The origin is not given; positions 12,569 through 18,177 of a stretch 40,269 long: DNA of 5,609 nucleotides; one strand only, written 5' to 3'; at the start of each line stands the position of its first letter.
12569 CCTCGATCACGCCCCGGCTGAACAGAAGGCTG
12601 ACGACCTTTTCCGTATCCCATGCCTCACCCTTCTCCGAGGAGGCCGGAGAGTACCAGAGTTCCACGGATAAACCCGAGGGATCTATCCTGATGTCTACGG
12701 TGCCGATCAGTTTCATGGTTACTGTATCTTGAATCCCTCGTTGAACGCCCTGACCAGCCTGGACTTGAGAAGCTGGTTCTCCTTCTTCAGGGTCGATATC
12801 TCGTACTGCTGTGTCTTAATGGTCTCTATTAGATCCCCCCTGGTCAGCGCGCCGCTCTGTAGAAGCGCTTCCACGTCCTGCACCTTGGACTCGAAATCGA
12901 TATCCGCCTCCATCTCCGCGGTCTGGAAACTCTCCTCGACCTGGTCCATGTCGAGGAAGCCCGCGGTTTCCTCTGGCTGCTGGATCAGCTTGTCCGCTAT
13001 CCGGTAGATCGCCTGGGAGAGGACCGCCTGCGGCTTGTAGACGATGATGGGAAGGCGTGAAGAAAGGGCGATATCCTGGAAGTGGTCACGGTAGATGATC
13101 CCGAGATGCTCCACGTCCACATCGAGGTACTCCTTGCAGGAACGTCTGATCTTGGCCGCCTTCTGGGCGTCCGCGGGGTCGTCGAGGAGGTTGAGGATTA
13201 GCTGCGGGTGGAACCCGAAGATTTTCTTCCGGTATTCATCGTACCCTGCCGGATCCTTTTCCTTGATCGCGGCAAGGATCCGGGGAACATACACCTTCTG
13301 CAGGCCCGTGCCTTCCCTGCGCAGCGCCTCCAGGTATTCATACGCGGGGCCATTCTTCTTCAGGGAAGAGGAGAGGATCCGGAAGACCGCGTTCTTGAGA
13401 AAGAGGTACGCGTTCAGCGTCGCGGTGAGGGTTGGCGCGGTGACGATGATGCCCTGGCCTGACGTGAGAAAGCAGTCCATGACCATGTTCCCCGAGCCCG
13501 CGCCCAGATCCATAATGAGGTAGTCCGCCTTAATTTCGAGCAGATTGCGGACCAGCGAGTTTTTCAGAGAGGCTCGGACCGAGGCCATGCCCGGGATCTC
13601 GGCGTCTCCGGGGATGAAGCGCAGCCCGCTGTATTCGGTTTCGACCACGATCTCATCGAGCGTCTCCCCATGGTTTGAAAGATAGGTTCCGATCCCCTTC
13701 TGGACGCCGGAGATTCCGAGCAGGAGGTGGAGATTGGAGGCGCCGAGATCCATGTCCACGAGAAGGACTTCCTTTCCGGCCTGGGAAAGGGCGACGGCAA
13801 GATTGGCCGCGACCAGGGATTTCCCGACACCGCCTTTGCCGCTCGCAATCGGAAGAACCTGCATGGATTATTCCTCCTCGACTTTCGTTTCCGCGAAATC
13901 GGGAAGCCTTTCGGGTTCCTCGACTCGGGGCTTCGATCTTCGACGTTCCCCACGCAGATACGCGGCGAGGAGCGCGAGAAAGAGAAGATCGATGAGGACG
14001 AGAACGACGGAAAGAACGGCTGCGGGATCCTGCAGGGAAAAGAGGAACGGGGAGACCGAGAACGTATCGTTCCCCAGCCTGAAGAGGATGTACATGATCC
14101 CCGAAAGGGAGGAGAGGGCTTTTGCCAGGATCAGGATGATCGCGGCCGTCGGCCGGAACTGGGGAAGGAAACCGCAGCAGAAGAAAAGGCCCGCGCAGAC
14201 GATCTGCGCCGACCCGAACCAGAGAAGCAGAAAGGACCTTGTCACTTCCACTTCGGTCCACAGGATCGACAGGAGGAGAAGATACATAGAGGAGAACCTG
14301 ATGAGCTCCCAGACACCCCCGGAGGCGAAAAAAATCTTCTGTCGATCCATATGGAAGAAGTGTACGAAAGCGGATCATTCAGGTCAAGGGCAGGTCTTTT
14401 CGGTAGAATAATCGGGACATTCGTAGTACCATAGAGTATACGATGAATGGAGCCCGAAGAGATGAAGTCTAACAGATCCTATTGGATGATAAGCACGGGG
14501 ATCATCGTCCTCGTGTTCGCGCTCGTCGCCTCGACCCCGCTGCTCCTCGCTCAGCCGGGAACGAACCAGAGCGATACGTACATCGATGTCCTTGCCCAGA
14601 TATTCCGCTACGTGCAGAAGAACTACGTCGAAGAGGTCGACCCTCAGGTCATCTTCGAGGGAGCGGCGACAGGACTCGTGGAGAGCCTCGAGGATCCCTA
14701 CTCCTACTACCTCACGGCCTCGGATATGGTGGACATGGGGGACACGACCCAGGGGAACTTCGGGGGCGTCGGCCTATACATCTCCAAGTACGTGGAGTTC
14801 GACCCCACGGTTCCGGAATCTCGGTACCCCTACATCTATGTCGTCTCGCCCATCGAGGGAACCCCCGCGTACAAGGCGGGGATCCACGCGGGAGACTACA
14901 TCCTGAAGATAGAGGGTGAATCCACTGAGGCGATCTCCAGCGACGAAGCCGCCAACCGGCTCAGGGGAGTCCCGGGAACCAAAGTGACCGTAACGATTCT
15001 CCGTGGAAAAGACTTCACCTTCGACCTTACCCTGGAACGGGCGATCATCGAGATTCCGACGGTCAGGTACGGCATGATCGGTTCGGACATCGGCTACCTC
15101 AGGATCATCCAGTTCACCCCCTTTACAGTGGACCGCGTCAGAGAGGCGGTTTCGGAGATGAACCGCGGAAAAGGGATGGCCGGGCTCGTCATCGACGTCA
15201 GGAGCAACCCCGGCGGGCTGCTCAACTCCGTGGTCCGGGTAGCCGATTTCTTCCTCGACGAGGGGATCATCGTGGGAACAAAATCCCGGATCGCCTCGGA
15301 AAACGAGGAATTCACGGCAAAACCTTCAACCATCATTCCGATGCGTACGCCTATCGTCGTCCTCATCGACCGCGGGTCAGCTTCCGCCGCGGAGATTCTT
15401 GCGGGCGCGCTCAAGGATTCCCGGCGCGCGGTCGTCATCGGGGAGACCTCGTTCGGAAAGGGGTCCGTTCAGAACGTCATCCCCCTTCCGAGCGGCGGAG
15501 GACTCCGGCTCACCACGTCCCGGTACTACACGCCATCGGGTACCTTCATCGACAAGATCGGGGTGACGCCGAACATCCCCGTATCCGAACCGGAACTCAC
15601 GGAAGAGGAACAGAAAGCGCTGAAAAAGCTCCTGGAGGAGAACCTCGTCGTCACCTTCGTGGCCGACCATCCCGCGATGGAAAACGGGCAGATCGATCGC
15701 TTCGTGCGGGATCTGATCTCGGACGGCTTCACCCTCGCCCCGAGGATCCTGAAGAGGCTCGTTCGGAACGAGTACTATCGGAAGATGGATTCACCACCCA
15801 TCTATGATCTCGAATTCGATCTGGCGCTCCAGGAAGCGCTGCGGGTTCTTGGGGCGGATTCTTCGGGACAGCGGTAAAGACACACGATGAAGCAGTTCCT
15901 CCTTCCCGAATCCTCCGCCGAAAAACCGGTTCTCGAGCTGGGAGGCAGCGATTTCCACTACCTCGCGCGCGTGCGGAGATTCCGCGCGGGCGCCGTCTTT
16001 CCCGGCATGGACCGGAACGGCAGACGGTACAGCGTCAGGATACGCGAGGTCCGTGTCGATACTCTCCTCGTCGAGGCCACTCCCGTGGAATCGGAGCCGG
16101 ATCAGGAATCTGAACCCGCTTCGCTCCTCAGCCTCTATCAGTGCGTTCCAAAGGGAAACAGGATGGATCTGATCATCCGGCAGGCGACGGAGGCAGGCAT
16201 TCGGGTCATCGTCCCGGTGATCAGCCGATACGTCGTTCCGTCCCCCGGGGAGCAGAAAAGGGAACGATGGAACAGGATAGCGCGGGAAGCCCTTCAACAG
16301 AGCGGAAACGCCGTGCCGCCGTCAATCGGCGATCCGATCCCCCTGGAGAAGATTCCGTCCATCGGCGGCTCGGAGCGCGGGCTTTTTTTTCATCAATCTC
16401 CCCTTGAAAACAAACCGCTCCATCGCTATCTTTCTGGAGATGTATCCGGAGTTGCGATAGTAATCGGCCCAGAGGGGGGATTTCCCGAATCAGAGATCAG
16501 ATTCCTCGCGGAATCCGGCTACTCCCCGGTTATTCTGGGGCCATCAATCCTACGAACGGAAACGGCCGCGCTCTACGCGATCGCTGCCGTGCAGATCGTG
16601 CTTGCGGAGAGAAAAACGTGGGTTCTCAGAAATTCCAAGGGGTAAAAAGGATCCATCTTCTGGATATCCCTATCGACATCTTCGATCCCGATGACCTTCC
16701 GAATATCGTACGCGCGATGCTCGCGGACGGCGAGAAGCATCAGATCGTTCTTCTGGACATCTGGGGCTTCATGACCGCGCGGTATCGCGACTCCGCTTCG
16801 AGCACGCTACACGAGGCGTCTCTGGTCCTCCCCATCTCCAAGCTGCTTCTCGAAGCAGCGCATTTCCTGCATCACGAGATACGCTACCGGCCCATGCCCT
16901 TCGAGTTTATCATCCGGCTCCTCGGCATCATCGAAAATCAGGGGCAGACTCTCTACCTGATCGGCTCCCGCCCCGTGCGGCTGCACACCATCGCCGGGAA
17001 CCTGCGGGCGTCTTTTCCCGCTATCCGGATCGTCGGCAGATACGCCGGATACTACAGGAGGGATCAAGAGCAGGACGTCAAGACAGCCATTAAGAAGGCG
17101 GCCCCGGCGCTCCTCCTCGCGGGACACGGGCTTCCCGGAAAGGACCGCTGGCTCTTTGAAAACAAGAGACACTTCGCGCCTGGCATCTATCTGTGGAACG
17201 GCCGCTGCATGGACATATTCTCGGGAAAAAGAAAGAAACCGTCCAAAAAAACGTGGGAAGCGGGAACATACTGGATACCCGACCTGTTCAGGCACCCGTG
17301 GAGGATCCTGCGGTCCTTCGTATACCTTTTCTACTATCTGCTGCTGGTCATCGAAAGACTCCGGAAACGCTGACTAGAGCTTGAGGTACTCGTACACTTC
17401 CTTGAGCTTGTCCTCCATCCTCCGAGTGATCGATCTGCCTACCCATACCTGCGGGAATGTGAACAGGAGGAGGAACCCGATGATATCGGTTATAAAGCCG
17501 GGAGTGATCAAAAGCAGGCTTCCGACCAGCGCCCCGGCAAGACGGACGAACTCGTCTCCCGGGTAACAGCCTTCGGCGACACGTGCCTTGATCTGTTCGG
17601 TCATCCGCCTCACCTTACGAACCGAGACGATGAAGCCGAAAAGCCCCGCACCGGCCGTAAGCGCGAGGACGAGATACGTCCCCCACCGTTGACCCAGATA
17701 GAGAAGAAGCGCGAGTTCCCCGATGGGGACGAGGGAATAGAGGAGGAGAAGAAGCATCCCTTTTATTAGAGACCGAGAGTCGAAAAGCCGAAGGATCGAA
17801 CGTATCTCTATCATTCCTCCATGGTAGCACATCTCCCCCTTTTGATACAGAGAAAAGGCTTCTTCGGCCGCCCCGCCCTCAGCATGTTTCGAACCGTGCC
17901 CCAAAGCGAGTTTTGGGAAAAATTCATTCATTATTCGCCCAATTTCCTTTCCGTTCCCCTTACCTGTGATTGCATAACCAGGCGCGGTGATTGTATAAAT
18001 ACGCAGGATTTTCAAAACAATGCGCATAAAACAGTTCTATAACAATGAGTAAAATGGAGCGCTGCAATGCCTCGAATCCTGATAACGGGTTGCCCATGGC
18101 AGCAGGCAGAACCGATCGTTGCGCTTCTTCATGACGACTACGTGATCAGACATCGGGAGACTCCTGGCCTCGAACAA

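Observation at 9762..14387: MinD/ParA-type ATPase tightly coupled to a giant FapA (DUF342) beta-solenoid protein and a small 4-TM protein: candidate MinCD-like positioning module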

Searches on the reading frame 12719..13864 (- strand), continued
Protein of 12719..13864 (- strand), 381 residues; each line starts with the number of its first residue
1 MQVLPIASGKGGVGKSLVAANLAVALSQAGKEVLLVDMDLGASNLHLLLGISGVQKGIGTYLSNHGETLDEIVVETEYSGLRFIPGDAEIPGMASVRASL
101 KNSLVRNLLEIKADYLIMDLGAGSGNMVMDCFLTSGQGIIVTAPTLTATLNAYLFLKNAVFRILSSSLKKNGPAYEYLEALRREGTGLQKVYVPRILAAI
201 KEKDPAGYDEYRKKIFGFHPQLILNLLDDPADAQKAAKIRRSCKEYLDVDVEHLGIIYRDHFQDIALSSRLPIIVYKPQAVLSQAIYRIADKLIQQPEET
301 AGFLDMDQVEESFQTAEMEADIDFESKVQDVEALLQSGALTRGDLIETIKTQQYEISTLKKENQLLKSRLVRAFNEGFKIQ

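Call 85: search_protein_families(library=pfam, proteins=[L095:1-2415:+, L093:5207-7918:-, L094:9379-9849:+], max_evalue=0.01)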
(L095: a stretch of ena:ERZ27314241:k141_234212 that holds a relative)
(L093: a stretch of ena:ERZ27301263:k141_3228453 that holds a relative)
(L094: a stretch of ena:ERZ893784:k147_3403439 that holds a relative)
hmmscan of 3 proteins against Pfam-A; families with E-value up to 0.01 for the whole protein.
L095:1-2415:+ (804 aa): 1 family
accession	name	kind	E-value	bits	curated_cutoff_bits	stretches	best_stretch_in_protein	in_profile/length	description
PF13860.13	FlgD_ig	-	2.1e-08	34.4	27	1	740-790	25-75/79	FlgD Ig-like domain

L093:5207-7918:- (903 aa): 1 family
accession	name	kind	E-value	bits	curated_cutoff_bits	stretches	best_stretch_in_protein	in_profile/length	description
PF01476.26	LysM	-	0.0052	17.1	20.9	0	827-848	1-19/43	LysM domain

L094:9379-9849:+ (156 aa): 1 family
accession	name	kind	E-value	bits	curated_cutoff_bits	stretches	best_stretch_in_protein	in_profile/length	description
PF13670.12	PepSY_2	-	0.0084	16.5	24.3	0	6-74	4-75/83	Peptidase propeptide and YPEB domain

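Call 96: find_encoding_contigs(protein=P0209, flank=6000, max_places=1)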
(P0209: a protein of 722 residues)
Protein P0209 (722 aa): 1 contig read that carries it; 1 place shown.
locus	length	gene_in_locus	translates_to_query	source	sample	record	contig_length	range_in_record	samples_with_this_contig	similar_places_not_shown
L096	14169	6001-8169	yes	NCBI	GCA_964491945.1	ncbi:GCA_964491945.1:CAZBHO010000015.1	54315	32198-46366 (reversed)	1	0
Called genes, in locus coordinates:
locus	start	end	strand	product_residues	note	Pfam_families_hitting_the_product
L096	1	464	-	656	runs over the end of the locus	PF01408:GFO_IDH_MocA (weak), PF21252:Glyco_hydro_109_C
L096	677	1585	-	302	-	-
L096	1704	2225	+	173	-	PF00702:Hydrolase (faint), PF08282:Hydrolase_3 (weak)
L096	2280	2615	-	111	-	PF01035:DNA_binding_1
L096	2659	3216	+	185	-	PF01327:Pep_deformylase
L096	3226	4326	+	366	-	PF00535:Glycos_transf_2, PF10111:Glyco_tranf_2_2 (faint), PF13641:Glyco_tranf_2_3 (weak)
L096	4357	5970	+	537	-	PF25058:ARM_TT21 (faint), PF13176:TPR_7 (faint), PF13428:TPR_14 (faint), PF07719:TPR_2 (faint), PF13424:TPR_12 (faint), PF00515:TPR_1 (faint)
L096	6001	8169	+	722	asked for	PF01656:CbiA, PF02374:ArsA_ATPase (faint), PF10609:ParA, PF13614:AAA_31, PF07719:TPR_2 (faint), PF12895:ANAPC3 (weak), PF13432:TPR_16 (weak), PF00515:TPR_1 (weak), +9 more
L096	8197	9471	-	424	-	PF00275:EPSP_synthase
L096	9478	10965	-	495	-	PF02310:B12-binding, PF04055:Radical_SAM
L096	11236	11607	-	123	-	PF02562:PhoH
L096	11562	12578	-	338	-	-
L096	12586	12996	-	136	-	PF09394:Inhibitor_I42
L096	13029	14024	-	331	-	-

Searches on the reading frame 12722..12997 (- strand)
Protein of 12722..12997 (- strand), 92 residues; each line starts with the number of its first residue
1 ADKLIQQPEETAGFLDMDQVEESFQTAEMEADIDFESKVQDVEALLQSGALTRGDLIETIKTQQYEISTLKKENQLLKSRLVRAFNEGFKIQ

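Call 51: search_protein_families(library=pfam, proteins=[window:12722-12997:-], max_evalue=10)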
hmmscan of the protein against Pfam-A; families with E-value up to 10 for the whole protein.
window:12722-12997:- (92 aa): 4 families
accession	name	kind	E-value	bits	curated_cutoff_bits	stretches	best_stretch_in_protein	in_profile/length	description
PF04977.20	DivIC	-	0.014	15.6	28.9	1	46-82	12-48/80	Septum formation initiator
PF06005.17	ZapB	-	0.033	15.1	31.5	1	56-87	16-49/71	Cell division protein ZapB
PF04102.17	SlyX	-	0.095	13.8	30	1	49-82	15-48/67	SlyX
PF02916.20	DNA_PPF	-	0.12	13.3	25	1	22-64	39-87/116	DNA polymerase processivity factor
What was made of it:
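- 12722..12979 (-): Family-specific C-terminal extension (residues 296-381). It has an acidic segment, a conserved motif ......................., a heptad-like helix and a terminal amphipathic segment (K/R).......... Call 51: only sub-threshold coiled-coil families (DivIC, ZapB).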

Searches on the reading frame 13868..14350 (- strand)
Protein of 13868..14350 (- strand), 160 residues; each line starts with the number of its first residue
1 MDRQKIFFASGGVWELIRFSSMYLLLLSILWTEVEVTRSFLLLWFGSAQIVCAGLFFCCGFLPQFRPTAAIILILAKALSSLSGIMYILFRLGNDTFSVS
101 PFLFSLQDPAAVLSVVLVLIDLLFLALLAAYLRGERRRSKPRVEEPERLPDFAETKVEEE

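Call 3: search_protein_families(library=pfam, proteins=[window:13868-14350:-], max_evalue=0.01)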
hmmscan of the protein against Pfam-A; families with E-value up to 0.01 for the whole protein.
window:13868-14350:- (160 aa): 0 families

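Call 4: search_protein_families(library=ncbifam, proteins=[window:13868-14350:-], max_evalue=0.01)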
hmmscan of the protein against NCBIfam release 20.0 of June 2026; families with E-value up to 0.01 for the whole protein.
window:13868-14350:- (160 aa): 0 families

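Call 78: search_protein_families(library=padloc, proteins=[window:13868-14350:-], max_evalue=0.01)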
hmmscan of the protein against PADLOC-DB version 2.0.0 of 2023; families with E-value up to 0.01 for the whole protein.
window:13868-14350:- (160 aa): 0 families

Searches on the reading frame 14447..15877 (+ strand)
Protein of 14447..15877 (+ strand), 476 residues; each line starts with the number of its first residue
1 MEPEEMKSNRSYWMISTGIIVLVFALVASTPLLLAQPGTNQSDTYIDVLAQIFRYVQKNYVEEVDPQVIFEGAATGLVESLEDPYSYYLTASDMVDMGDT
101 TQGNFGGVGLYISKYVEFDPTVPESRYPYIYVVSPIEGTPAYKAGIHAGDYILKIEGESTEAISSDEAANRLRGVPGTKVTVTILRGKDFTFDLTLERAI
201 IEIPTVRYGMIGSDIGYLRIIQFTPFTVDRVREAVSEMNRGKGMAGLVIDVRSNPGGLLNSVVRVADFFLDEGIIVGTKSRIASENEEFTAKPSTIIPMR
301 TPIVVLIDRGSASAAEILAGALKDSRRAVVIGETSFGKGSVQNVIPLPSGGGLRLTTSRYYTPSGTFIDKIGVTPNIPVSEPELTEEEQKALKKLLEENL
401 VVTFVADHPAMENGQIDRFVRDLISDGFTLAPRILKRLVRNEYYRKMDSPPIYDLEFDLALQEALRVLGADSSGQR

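Call 3: search_protein_families(library=pfam, proteins=[window:14447-15877:+], max_evalue=0.01)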
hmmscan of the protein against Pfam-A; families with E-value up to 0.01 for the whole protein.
window:14447-15877:+ (476 aa): 5 families
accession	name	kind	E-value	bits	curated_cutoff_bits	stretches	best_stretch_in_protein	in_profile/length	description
PF03572.23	Peptidase_S41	-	1.5e-53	181.3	24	1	214-379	1-165/165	Peptidase family S41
PF22694.1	CtpB_N-like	-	5.5e-11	43.2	27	1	43-90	35-82/85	Activating protease CtpB N-terminal domain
PF17820.7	PDZ_6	-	1.2e-10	41.4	27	1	132-186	2-54/54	PDZ domain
PF00595.29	PDZ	-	1.4e-10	41.8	23.2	1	127-185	24-81/81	PDZ domain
PF13180.12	PDZ_2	-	4.7e-09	36.9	27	1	125-189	9-72/80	PDZ domain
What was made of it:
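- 14447..15877 (+): Divergently transcribed ctp gene (S41 C-terminal processing protease), followed by rsmE and a wecG-family gene. This is a conserved neighbour. Call 3.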

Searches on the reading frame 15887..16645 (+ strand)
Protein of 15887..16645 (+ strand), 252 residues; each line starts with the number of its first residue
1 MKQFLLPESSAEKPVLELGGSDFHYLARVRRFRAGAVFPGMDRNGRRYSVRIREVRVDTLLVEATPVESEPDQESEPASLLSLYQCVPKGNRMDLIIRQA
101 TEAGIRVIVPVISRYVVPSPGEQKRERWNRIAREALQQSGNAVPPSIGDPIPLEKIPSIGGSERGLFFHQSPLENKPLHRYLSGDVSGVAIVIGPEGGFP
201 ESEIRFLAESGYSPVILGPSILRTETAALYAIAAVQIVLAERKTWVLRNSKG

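Call 3: search_protein_families(library=pfam, proteins=[window:15887-16645:+], max_evalue=0.01)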
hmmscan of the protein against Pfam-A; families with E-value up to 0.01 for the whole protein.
window:15887-16645:+ (252 aa): 2 families
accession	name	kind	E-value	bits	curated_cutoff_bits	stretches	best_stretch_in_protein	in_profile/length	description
PF04452.19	Methyltrans_RNA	-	2.4e-40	138.3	23.9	1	80-236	6-165/165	RNA methyltransferase domain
PF20260.4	PUA_4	-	0.00032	21.2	23.9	1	18-54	1-37/48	RNA methyltransferase PUA domain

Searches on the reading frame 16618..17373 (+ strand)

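Call 3: search_protein_families(library=pfam, proteins=[window:16618-17373:+], max_evalue=0.01)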
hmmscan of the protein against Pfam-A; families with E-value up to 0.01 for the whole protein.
window:16618-17373:+ (251 aa): 1 family
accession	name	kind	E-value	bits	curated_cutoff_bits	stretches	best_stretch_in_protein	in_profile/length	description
PF03808.19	Glyco_tran_WecG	-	1.8e-31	109.7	27.4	1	67-232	1-166/168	Glycosyl transferase WecG/TagA/CpsF family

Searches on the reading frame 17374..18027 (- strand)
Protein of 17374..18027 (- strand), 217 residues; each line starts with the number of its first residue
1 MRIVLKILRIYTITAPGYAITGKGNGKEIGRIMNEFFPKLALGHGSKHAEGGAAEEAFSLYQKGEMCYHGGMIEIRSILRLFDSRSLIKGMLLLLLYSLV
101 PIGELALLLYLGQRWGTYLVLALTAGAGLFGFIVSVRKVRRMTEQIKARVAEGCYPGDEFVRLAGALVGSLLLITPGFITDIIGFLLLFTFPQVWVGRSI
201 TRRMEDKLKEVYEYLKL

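Call 45: search_protein_families(library=pfam, proteins=[window:17374-18027:-], max_evalue=0.001)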
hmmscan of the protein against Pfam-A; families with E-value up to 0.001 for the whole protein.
window:17374-18027:- (217 aa): 1 family
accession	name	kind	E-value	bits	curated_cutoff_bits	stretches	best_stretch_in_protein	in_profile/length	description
PF04186.18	FxsA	-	3.3e-21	75.9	25.2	1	96-202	2-108/109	FxsA cytoplasmic membrane protein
